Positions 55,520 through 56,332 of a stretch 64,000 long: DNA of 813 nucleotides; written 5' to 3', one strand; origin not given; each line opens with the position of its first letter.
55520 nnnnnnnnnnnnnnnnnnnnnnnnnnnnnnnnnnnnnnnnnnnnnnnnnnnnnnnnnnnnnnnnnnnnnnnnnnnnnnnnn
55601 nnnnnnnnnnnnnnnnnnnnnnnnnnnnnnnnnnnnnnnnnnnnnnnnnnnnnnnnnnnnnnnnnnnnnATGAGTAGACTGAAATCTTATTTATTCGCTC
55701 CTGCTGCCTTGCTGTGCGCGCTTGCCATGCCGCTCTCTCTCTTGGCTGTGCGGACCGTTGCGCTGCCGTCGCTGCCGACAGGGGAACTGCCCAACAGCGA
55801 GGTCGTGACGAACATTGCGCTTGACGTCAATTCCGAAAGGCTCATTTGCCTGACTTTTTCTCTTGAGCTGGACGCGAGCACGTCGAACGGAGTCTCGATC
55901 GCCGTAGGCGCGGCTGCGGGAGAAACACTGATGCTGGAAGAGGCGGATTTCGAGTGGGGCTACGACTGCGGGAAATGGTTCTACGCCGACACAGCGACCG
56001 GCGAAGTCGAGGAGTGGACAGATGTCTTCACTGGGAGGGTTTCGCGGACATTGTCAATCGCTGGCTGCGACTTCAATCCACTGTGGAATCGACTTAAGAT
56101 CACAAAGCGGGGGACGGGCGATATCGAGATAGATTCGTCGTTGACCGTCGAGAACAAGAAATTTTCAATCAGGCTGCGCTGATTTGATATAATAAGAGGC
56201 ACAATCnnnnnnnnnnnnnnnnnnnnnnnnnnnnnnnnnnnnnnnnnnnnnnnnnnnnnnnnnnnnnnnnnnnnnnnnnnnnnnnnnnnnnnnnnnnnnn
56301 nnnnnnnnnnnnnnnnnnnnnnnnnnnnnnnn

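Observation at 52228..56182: Three translationally coupled membrane/exported genes of unknown family riding behind a type IIG-like enzyme: candidate undescribed module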

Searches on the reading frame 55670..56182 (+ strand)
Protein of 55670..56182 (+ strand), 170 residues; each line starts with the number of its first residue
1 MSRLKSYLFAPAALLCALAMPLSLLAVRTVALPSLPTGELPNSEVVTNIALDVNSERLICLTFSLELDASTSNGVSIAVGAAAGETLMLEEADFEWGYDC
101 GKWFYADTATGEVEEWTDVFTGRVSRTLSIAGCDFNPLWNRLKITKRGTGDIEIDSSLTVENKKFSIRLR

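Call 8: search_protein_families(library=pfam, proteins=[window:55670-56182:+], max_evalue=0.1)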
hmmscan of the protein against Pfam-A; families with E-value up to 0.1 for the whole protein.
window:55670-56182:+ (170 aa): 0 families

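Call 9: search_protein_families(library=padloc, proteins=[window:55670-56182:+], max_evalue=0.1)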
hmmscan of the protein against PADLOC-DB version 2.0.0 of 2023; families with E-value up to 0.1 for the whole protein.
window:55670-56182:+ (170 aa): 0 families

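Call 10: search_protein_families(library=ncbifam, proteins=[window:55670-56182:+], max_evalue=0.1)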
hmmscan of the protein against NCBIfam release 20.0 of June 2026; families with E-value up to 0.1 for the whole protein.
window:55670-56182:+ (170 aa): 0 families

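Call 11: search_protein_families(library=phrogs, proteins=[window:55670-56182:+], max_evalue=0.1)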
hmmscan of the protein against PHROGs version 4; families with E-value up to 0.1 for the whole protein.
window:55670-56182:+ (170 aa): 0 families

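Call 23: find_homologous_proteins(query=window:55670-56179:+, max_evalue=0.001)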
Query window:55670-56179:+ (170 aa): 236 proteins with E <= 0.001 among 473 candidates; the best 120 are listed.
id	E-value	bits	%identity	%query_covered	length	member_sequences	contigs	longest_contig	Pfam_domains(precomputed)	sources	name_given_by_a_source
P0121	9.8e-105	366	99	100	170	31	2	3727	-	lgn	-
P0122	3.1e-97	341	92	100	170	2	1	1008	-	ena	-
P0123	9.3e-70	252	70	99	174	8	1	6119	-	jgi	-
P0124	2.7e-69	250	73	95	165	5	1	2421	-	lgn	-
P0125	2.4e-64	234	68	100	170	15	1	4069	-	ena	-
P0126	1.6e-63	232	62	100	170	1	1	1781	-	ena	-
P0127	6.3e-62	226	73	85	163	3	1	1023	-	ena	-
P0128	3.0e-61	224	71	85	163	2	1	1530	-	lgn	-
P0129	8.0e-61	223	61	100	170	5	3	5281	-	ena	-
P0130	7.2e-60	220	60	100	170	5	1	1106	-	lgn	-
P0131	7.6e-60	220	56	86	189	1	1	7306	-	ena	-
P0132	1.5e-59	219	66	86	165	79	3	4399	-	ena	-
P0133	3.4e-59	218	66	93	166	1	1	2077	-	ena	-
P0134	4.1e-59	217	68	87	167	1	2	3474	-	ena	-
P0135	6.1e-59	217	64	92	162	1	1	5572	-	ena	-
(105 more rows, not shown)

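Call 65: predict_structure(alignment_id=A4)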
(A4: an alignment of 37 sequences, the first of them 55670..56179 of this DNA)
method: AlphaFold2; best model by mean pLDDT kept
length: 170 residues; sequences in the alignment: 37
mean_pLDDT: 77.6   pTM: 0.70
mean pLDDT of the five models: 77.6, 77.0, 71.6, 68.3, 65.5
residues with pLDDT >= 90: 57; 70-90: 66; 50-70: 20; < 50: 27
segments of 3 or more residues with pLDDT < 50: 1-27
pLDDT, mean of each block of 10 residues (from residue 1): 39 46 46 57 79 81 91 91 92 94 92 85 90 86 88 81 82
secondary structure, 60 per line:
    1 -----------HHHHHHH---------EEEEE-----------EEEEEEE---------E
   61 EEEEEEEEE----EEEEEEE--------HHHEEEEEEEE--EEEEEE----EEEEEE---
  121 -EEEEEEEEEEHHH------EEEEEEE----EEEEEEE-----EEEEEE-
elements in order: H12-18 E28-32 E44-50 E60-69 E74-80 E92-99 E102-107 E112-117 E122-131 E141-147 E152-158 E164-169

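Call 67: search_protein_representatives(alignment_id=A4)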
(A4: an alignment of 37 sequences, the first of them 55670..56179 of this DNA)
Query: 37 sequences, 168 profile positions. Proteins with E-value up to 0.001 (for the whole library): 500; up to 1e-10: 165; up to 1e-30: 21. The best 150 are listed.
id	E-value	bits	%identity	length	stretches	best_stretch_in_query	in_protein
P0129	2.1e-82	291.0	-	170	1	4-168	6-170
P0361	3.0e-64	231.9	-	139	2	6-114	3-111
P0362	8.9e-52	191.3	-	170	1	11-168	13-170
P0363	1.3e-51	190.8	-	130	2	69-168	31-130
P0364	1.3e-51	190.8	-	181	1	12-168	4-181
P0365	2.2e-50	186.8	-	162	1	12-168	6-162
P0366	1.3e-48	181.0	-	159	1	69-168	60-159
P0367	7.3e-44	165.6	-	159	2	46-121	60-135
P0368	1.9e-40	154.4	-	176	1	9-168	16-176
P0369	2.7e-40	154.0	-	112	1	83-168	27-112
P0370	1.2e-37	145.4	-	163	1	16-168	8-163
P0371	3.9e-35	137.2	-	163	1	11-165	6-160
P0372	2.0e-34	134.9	-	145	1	10-95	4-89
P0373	2.0e-34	134.8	-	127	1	13-122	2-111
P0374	4.1e-32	127.3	-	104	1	45-109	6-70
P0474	5.3e-14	68.4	-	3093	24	60-127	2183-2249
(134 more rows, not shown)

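Call 69: fold_search(model_id=the predicted structure, library=pdb)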
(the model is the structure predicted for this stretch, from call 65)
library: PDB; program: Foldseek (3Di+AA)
matches with E <= 10: 884; with E <= 0.001: 0
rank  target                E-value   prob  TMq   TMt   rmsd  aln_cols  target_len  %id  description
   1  1mkf_A                1.7e-02  0.51  0.25  0.15  14.1       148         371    7  VIRAL CHEMOKINE BINDING PROTEIN M3 FROM MURINE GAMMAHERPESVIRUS 68 (released 2002-11-13)
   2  1a78_A                2.7e-02  0.96  0.33  0.40   6.1       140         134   11  COMPLEX OF TOAD OVARY GALECTIN WITH THIO-DIGALACTOSE (released 1998-10-14)
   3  3bop_B                2.8e-02  0.85  0.32  0.32  11.6       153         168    9  Structure of mouse beta-neurexin 2D4 (released 2008-03-25)
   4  2hx0                  2.8e-02  0.15  0.15  0.17  15.7       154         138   10  Three-dimensional structure of the hypothetical protein from Salmonella cholerae-suis (aka Salmonella enterica) at the r (released 2006-09-19)
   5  2jj6_A                3.4e-02  0.72  0.27  0.33  14.9       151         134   13  Crystal structure of the putative carbohydrate recognition domain of the human galectin-related protein (released 2008-05-06)
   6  6n3r_B                3.5e-02  0.96  0.36  0.43   5.1       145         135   12  Sheep Galectin-11 (LGALS11) complex with galactose (released 2020-05-20)
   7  6n3r_C                3.5e-02  0.91  0.35  0.42   6.9       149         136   11  Sheep Galectin-11 (LGALS11) complex with galactose (released 2020-05-20)
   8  6n44_C                4.2e-02  0.95  0.37  0.43   5.2       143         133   12  Sheep Galectin-11 (LGALS11) complex with glycerol (released 2020-05-20)
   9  3evu                  4.9e-02  0.13  0.16  0.09  15.1       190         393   10  Crystal structure of Calcium bound dimeric GCAMP2 (released 2008-12-09)
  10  3wld                  5.2e-02  0.14  0.17  0.09  14.9       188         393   10  Crystal structure of monomeric GCaMP6m (released 2014-01-22)
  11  6n3r_A                5.8e-02  0.90  0.36  0.42   5.2       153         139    9  Sheep Galectin-11 (LGALS11) complex with galactose (released 2020-05-20)
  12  9ayv_N                5.8e-02  0.06  0.11  0.06  20.5       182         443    9  HIV CH505/BG505 SOSIP.v8.1 Env in Complex with V1/V3 Epitope and Anti-Immune Complex pAbs from Rabbit 2474 (released 2025-01-29)
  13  2xom_A                6.8e-02  0.54  0.26  0.29   6.1       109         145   10  Atomic resolution structure of TmCBM61 in complex with beta-1,4- galactotriose (released 2010-09-08)
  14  7s7v_B                7.2e-02  0.08  0.15  0.07  15.2       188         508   12  Crystal structure of iNicSnFR3a Fluorescent Nicotine Sensor (released 2021-10-13)
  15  7s7t                  8.5e-02  0.07  0.14  0.07  15.9       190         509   12  iNicSnFR3a Nicotine Sensor comprising Periplasmic Binding sequence plus Fluorescent Sequence with varenicline bound (released 2021-10-13)
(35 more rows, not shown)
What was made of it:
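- Tried and rejected: C170 against PDB gave non-significant galectin/LamG-like matches (call 69).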

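Call 70: search_protein_families(library=pfam, proteins=[P0474], max_evalue=0.01)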
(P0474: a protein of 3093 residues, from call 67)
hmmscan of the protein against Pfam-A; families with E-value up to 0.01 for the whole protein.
P0474 (3093 aa): 8 families
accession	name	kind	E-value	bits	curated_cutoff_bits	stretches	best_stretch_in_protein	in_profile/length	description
PF13464.11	RodZ_C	-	4.3e-22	78.3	23.9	0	786-812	36-62/72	RodZ C-terminal domain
PF25374.1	Cadherin_FAT4_N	-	7.2e-19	68.4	35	0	668-687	62-81/85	FAT4-like, N-terminal cadherin-like domain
PF02590.22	SPOUT_MTase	-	1.4e-17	64.6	27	0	1611-1677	62-129/154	Predicted SPOUT methyltransferase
PF15780.11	ASH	-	4.7e-13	49.6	27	0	1503-1545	43-86/98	Abnormal spindle-like microcephaly-assoc'd, ASPM-SPD-2-Hydin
PF00041.27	fn3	-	1.6e-09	38.3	25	1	17-105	9-83/84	Fibronectin type III domain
PF00070.33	Pyr_redox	-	3e-06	28.1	22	0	305-320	3-18/82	Pyridine nucleotide-disulphide oxidoreductase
PF12866.13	DUF3823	-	0.00015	22.4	27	0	796-830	9-43/90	Protein of unknown function (DUF3823) N-terminal domain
PF05215.19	Spiralin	-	0.0034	18.3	25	0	1115-1162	40-81/81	Spiralin domain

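Call 75: search_solved_structures(query=A4, max_evalue=1)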
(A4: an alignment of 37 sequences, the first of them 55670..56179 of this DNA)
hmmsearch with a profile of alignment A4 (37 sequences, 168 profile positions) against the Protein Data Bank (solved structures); distinct sequences matched with E-value up to 1: 0.

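Call 106: find_related_loci(query=A4, collection=viral_contigs, flank=10000)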
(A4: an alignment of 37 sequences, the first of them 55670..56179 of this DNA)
Query A4 (170 aa) in viral_contigs; peptide patterns used: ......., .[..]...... (x = any residue, [..] = any of these).
8 stretches matched a pattern, but none encodes a relative of the query by tblastn (E <= 1e-3).
